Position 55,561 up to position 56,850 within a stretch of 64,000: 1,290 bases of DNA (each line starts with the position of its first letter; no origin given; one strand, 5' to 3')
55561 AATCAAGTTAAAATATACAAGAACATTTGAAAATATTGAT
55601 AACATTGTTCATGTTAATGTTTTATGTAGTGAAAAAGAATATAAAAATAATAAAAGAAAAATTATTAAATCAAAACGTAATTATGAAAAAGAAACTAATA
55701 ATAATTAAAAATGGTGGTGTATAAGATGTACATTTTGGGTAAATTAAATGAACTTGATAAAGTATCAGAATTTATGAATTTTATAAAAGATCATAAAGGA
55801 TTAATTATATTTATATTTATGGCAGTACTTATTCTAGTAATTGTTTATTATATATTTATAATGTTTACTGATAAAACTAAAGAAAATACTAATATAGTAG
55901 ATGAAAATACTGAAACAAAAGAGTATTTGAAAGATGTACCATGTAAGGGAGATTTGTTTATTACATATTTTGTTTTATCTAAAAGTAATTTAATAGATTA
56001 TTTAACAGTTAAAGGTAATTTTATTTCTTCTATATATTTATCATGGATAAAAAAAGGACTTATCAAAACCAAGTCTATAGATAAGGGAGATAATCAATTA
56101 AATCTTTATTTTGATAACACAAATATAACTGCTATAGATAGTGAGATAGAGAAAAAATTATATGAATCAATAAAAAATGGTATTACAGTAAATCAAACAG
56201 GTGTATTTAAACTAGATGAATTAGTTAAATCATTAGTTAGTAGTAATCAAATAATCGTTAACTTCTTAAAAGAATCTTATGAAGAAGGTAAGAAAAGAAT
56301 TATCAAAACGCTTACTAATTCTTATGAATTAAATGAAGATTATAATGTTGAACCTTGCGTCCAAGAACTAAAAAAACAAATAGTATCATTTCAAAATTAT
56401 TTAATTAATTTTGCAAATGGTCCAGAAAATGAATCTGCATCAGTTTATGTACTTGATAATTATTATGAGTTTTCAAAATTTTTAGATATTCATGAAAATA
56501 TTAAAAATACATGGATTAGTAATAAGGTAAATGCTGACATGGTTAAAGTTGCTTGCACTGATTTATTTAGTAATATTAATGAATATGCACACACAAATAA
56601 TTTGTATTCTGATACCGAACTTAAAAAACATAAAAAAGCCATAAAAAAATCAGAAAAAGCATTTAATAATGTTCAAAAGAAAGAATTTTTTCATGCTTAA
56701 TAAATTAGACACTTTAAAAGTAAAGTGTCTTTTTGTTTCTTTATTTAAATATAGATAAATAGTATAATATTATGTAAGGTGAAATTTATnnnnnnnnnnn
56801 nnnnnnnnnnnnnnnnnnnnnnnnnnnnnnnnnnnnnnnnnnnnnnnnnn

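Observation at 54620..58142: Four-gene membrane-protein island inserted between tsf and frr, where pyrH is expected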

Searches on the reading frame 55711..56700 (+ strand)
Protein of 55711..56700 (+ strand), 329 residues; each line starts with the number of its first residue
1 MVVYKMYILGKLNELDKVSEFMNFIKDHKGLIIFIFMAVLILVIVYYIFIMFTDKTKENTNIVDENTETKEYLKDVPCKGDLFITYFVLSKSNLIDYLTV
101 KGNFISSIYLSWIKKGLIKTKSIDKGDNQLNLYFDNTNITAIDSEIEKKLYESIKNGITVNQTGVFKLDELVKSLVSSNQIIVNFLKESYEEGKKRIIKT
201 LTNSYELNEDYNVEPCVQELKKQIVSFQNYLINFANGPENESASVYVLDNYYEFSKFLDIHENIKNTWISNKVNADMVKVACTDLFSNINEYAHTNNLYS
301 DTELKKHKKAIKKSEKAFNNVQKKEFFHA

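Call 4: search_protein_families(library=pfam, proteins=[window:55711-56700:+], max_evalue=1)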
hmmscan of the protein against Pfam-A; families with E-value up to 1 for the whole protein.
window:55711-56700:+ (329 aa): 2 families
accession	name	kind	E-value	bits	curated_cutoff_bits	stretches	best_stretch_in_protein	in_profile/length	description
PF12698.13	ABC2_membrane_3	-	0.0072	15.9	31.6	1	30-185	3-150/347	ABC-2 family transporter protein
PF20990.2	DUF2207_C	-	0.031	14.4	33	1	28-75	164-212/247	Predicted membrane protein (DUF2207) C-terminal domain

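Call 8: search_protein_families(library=ncbifam, proteins=[window:55711-56700:+], max_evalue=1)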
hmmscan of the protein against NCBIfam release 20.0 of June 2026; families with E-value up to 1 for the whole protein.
window:55711-56700:+ (329 aa): 1 family
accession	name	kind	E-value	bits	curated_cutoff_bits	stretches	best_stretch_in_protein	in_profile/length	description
NF041554.1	SA1362_fam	subfamily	0.029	14.5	42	1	22-70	18-59/70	SA1362 family protein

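Call 9: search_protein_families(library=padloc, proteins=[window:55711-56700:+], max_evalue=1)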
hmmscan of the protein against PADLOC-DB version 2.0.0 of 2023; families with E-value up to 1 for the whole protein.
window:55711-56700:+ (329 aa): 0 families

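Call 92: search_protein_families(library=phrogs, proteins=[window:55711-56700:+], max_evalue=0.01)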
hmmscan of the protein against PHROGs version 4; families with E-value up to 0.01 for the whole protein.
window:55711-56700:+ (329 aa): 0 families
